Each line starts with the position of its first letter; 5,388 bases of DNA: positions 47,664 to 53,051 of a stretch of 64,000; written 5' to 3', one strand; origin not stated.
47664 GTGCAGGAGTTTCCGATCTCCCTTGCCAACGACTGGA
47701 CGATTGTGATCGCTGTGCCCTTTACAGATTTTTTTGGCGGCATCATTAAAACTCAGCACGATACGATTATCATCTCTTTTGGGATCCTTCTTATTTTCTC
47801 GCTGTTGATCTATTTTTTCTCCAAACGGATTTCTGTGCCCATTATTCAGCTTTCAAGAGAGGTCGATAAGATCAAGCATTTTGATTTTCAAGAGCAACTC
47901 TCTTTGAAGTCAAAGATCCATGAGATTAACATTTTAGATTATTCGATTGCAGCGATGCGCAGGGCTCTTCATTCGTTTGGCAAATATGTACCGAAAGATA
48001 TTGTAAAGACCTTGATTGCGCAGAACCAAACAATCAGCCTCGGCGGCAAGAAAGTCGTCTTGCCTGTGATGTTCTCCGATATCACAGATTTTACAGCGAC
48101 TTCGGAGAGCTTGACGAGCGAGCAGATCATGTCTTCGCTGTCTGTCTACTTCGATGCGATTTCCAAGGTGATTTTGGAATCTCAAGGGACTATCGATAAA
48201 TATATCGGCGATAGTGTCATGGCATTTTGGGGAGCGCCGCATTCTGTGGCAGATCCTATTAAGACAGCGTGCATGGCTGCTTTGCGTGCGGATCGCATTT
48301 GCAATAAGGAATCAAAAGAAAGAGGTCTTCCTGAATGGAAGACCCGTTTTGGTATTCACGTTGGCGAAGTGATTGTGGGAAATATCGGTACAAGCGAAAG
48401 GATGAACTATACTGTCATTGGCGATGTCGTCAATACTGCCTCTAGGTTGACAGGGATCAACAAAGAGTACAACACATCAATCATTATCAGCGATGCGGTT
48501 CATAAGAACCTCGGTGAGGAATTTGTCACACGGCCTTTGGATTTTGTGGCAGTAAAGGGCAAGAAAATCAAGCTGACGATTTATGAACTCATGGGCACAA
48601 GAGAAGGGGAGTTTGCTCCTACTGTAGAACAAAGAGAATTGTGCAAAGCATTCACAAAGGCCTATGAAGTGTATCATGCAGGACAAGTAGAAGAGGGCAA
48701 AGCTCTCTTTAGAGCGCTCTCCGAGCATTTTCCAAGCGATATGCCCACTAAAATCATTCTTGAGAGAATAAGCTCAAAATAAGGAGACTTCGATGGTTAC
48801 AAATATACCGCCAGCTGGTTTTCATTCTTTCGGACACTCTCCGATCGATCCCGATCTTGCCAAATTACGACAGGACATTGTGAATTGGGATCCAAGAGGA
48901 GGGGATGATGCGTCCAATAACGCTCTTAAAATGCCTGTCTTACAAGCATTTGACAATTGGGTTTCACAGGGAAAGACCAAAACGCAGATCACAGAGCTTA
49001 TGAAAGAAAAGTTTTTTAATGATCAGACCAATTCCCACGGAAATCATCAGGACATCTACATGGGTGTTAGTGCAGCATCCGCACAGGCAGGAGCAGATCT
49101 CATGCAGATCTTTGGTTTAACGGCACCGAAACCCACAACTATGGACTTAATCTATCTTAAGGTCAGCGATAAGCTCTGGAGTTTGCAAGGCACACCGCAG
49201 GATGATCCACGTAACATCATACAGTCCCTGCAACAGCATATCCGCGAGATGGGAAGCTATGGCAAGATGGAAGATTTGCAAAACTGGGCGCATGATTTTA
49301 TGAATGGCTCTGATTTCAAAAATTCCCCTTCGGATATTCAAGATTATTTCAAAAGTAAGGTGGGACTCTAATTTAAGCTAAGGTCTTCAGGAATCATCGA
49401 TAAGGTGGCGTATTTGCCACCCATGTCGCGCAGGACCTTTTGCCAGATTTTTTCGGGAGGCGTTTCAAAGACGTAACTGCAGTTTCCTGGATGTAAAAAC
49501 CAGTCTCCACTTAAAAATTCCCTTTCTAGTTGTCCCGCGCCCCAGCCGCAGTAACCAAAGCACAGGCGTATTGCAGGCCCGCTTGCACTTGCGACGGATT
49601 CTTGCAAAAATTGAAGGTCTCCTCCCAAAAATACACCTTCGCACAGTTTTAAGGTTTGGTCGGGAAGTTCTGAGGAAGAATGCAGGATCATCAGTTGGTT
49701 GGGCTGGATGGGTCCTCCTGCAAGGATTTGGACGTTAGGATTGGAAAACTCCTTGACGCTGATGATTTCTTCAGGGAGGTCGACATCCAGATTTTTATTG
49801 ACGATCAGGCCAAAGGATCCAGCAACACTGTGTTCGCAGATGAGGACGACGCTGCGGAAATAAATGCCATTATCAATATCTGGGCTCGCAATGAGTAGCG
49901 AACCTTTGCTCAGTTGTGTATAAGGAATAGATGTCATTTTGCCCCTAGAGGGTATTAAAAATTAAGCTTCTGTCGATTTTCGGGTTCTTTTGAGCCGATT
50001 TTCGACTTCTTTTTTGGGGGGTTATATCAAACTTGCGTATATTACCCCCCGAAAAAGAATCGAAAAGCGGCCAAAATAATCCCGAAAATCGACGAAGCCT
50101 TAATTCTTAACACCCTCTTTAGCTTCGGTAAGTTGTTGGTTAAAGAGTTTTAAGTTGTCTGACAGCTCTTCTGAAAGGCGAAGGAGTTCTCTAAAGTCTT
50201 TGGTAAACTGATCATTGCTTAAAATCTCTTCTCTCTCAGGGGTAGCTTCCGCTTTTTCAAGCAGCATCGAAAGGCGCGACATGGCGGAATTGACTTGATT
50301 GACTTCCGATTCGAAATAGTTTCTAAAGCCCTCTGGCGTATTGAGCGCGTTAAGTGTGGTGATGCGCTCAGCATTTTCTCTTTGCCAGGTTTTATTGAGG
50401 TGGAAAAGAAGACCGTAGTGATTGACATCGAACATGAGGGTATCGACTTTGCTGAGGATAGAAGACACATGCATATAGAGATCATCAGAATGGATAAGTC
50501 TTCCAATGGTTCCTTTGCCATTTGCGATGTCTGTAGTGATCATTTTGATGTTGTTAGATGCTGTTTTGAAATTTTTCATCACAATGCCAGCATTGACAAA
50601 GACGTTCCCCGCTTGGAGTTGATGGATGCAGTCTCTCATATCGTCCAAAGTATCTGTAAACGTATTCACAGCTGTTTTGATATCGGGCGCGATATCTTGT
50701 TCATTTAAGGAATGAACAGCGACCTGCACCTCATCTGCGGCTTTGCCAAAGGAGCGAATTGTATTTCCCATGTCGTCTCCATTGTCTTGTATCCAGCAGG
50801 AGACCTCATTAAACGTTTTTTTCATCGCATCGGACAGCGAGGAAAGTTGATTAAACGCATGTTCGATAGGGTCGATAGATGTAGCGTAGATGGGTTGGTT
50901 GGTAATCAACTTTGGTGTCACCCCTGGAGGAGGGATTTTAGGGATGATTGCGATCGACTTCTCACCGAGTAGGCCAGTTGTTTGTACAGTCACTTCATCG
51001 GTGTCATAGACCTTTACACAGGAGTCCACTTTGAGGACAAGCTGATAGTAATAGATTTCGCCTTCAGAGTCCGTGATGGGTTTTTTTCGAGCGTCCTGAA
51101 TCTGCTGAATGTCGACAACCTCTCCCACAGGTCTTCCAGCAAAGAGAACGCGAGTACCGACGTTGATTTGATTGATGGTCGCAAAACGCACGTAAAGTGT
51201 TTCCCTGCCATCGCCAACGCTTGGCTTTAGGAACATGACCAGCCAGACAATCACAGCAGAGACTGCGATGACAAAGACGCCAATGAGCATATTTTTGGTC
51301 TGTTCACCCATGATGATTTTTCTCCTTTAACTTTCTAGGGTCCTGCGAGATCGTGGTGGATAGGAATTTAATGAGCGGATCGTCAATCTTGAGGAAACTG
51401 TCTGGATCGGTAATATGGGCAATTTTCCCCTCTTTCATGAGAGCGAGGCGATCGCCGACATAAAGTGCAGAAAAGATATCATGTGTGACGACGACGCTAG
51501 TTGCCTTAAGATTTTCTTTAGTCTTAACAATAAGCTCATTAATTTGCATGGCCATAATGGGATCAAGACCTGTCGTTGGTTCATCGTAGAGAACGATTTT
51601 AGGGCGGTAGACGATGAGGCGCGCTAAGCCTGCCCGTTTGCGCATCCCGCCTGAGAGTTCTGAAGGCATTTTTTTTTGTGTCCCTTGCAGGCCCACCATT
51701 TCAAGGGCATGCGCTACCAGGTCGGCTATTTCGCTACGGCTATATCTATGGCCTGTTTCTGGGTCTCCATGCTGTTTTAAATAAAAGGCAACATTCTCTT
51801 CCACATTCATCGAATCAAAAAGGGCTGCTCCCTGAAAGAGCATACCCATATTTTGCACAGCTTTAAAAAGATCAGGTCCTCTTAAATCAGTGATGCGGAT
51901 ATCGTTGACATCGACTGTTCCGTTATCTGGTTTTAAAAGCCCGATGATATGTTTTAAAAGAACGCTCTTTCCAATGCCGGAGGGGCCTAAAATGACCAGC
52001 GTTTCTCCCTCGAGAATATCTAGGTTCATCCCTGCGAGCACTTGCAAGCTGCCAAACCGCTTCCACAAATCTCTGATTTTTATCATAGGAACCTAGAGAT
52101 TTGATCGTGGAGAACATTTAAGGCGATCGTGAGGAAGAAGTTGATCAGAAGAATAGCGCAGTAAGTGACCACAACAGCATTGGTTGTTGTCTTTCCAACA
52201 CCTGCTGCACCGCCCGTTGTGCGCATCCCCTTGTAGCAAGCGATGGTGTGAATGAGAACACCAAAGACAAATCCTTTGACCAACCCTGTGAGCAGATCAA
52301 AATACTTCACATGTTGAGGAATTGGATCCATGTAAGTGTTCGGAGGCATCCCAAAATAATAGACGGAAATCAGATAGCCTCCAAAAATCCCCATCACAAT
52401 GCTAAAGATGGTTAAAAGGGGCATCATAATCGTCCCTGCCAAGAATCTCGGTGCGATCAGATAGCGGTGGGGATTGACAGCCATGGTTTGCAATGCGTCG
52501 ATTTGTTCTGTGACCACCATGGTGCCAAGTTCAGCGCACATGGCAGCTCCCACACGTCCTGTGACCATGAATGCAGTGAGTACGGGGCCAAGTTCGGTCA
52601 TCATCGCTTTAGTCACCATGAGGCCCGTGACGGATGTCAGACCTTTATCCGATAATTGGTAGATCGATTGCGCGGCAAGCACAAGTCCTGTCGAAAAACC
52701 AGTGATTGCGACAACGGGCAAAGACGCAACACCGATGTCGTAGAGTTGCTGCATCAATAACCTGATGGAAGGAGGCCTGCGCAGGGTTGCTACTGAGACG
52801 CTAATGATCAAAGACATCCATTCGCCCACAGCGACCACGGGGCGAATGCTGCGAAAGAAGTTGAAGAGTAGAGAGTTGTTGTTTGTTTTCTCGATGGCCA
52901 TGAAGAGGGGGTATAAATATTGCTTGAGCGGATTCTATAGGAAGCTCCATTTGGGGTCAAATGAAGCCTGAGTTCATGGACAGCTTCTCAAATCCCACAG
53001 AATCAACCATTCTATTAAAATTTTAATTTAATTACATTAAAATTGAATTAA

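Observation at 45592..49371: Operon coupling two secreted C1q/TNF-like proteins to a Cache-HAMP class III adenylate cyclase (plus an orphan)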

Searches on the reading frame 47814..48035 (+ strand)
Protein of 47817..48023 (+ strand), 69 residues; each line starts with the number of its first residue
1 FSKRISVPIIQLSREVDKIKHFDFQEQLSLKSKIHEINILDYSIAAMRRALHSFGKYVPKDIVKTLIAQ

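Call 64: search_protein_families(library=pfam, proteins=[window:47817-48023:+], max_evalue=10)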
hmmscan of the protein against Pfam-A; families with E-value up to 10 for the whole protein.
seq(69 aa): 1 family
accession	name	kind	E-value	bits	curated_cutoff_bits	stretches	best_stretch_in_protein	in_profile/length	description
PF08692.15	Pet20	-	0.11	13.6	21.4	1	27-66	91-128/134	Mitochondrial protein Pet20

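Call 67: search_solved_structures(query=A4, max_evalue=10, show_alignments=3)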
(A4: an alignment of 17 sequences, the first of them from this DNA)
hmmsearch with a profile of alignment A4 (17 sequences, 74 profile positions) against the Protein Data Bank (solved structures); distinct sequences matched with E-value up to 10: 32.
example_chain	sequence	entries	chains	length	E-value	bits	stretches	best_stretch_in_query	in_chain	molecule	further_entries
2y21_A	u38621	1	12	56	1e-07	35.3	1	5-53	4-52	HAMP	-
2y20_A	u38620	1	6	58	1.9e-07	34.5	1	5-53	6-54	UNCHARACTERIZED PROTEIN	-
3zrw_A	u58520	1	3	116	2.9e-07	33.9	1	5-54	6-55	AF1503 PROTEIN, OSMOLARITY SENSOR PROTEIN ENVZ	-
3zrw_B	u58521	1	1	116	4.3e-07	33.3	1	5-53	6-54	AF1503 PROTEIN, OSMOLARITY SENSOR PROTEIN ENVZ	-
2y0q_A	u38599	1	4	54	8.3e-07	32.4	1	6-53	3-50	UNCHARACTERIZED PROTEIN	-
2l7i_A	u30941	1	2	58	9.4e-07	32.2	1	5-53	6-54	Uncharacterized protein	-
2l7h_A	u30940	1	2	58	9.7e-07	32.2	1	5-53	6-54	Uncharacterized protein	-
2y0t_A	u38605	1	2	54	1.1e-06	32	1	6-53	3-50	AF1503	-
2lfs_A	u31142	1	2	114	2.1e-06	31.1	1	5-54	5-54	HAMP domain-containing protein, Osmolarity sensor protein EnzV chimera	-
2lfr_A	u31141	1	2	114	2.1e-06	31.1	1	5-54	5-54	HAMP domain-containing protein, Osmolarity sensor protein EnzV chimera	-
3zrx_A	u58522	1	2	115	2.4e-06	30.9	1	5-54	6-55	AF1503 PROTEIN, OSMOLARITY SENSOR PROTEIN ENVZ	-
4gn0_A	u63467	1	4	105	2.5e-06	30.9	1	5-53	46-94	Hamp domain of AF1503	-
3zcc_A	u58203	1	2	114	2.6e-06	30.8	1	5-54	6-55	HAMP, OSMOLARITY SENSOR PROTEIN ENVZ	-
3zrv_A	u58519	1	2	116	2.6e-06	30.8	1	5-54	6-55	HAMP, OSMOLARITY SENSOR PROTEIN ENVZ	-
3zx6_A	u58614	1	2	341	8e-06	29.3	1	5-52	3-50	HAMP, METHYL-ACCEPTING CHEMOTAXIS PROTEIN I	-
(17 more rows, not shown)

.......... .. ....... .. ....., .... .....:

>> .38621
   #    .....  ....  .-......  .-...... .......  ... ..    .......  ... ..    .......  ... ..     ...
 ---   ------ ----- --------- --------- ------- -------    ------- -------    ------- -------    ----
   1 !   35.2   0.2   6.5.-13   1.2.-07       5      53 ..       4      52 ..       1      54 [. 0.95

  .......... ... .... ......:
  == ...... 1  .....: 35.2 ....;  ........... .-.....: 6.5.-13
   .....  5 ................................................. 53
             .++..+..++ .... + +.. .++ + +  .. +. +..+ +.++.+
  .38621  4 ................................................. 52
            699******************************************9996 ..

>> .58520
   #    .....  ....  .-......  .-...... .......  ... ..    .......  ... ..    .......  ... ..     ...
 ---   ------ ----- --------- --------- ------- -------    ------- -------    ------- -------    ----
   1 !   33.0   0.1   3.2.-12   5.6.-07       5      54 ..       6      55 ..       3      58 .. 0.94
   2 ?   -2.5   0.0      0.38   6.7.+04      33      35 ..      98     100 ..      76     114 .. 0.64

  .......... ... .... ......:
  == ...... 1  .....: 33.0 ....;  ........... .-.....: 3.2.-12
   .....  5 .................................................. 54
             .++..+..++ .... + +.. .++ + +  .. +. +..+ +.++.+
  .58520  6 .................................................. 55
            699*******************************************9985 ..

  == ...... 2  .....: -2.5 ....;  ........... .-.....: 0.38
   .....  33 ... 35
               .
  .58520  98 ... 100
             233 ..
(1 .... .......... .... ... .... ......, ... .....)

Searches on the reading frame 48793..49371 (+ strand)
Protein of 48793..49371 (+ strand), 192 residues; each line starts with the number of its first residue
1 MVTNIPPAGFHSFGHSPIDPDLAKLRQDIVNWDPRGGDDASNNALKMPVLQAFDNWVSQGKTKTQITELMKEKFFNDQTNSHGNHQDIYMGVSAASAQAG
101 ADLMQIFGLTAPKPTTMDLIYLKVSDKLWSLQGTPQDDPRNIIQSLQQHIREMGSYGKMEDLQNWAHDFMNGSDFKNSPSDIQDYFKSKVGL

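Call 3: search_protein_families(library=pfam, proteins=[window:48793-49371:+], max_evalue=1)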
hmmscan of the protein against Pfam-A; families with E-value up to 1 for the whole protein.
window:48793-49371:+ (192 aa): 0 families

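Call 4: search_protein_families(library=ncbifam, proteins=[window:48793-49371:+], max_evalue=1)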
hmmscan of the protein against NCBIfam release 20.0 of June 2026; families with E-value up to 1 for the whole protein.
window:48793-49371:+ (192 aa): 1 family
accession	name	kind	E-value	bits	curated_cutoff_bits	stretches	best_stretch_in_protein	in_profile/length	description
NF011019.0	PRK14448.1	equivalog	0.064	13.4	100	1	50-78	53-81/90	acylphosphatase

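Call 72: search_solved_structures(query=window:48793-49368:+, max_evalue=10)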
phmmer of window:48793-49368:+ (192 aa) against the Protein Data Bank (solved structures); distinct sequences matched with E-value up to 10: 0.

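Call 79: list_cluster_members(proteins=[window:48793-49368:+, P0006, P0008, P0012, P0017, P0030, P0041, P0045, P0103, P0020])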
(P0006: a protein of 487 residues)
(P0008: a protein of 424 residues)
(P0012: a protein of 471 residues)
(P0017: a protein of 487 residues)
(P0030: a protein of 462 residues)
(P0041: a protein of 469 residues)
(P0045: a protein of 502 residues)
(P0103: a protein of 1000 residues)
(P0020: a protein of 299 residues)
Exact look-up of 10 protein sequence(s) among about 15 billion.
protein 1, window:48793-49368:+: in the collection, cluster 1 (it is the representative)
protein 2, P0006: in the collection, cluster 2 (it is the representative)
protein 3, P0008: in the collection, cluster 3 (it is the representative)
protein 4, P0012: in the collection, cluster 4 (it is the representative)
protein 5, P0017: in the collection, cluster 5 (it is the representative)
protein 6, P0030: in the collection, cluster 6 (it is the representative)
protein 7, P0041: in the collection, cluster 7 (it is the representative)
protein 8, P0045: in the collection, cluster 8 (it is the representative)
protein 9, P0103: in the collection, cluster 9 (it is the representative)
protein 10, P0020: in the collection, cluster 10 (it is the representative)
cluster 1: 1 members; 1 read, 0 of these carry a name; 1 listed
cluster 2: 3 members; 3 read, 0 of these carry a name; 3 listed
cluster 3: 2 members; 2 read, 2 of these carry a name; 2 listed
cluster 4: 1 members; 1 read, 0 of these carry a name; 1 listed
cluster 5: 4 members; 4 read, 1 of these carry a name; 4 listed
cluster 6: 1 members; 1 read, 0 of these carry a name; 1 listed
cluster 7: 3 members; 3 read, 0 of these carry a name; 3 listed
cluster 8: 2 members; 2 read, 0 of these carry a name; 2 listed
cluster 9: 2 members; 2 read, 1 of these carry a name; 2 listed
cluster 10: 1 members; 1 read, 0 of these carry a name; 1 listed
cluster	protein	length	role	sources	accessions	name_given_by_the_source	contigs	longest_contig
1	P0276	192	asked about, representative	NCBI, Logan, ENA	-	-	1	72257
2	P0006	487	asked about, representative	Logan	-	-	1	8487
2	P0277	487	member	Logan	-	-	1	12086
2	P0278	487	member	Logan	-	-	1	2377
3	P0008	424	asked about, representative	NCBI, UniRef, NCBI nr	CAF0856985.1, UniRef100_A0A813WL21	unnamed protein product [Adineta steineri] | Uncharacterized protein n=1 Tax=Adineta steineri TaxID=433720 RepID=A0A813WL21_9BILA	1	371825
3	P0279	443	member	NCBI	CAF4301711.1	unnamed protein product, partial [Adineta steineri]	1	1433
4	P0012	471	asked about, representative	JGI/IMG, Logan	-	-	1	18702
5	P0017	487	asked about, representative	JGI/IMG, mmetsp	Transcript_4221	Transcript_4221/g.6240 ORF Transcript_4221/g.6240 Transcript_4221/m.6240 type:complete ...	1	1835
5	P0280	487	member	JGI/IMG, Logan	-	-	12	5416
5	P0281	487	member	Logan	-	-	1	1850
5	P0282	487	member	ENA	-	-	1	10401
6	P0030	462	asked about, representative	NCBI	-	-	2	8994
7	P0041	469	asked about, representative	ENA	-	-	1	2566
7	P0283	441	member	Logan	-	-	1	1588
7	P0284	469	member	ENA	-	-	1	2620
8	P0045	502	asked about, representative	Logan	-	-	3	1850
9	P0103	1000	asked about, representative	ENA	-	-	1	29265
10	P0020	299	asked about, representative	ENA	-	-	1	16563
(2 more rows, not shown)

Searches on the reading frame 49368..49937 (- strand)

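Call 3: search_protein_families(library=pfam, proteins=[window:49368-49937:-], max_evalue=1)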
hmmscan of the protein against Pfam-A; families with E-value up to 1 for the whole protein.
window:49368-49937:- (189 aa): 1 family
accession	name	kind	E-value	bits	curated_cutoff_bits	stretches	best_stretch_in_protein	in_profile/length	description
PF02622.21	DUF179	-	1.7e-38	132.5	27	1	19-173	1-157/157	AlgH-like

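Call 4: search_protein_families(library=ncbifam, proteins=[window:49368-49937:-], max_evalue=1)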
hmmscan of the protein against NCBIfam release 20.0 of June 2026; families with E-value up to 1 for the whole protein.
window:49368-49937:- (189 aa): 7 families
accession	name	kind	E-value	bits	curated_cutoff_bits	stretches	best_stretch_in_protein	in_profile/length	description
NF001271.0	PRK00228.2-3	equivalog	1.2e-92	308.9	254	1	1-189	1-189/189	YqgE/AlgH family protein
NF001270.0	PRK00228.2-2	equivalog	4.9e-31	107.7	225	1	8-189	9-193/193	YqgE/AlgH family protein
NF001268.0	PRK00228.1-4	equivalog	1.1e-30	106.9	216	1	11-180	15-195/201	YqgE/AlgH family protein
NF001266.0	PRK00228.1-1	equivalog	4.7e-28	98.1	198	1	12-180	6-181/187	YqgE/AlgH family protein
NF001272.0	PRK00228.2-4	equivalog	7.4e-23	80.9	241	1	7-189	13-198/198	YqgE/AlgH family protein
NF001267.0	PRK00228.1-2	equivalog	2.9e-22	79.3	284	1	13-180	13-186/192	YqgE/AlgH family protein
NF001269.0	PRK00228.2-1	equivalog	2.7e-17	63.2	278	1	8-188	17-200/201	YqgE/AlgH family protein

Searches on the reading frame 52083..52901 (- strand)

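Call 64: search_protein_families(library=pfam, proteins=[window:52083-52901:-], max_evalue=10)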
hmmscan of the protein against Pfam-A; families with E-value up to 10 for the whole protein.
window:52083-52901:- (272 aa): 1 family
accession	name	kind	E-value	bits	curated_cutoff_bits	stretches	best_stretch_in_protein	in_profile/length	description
PF02405.21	MlaE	-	2.7e-78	262.8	22.5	1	50-259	2-211/212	Permease MlaE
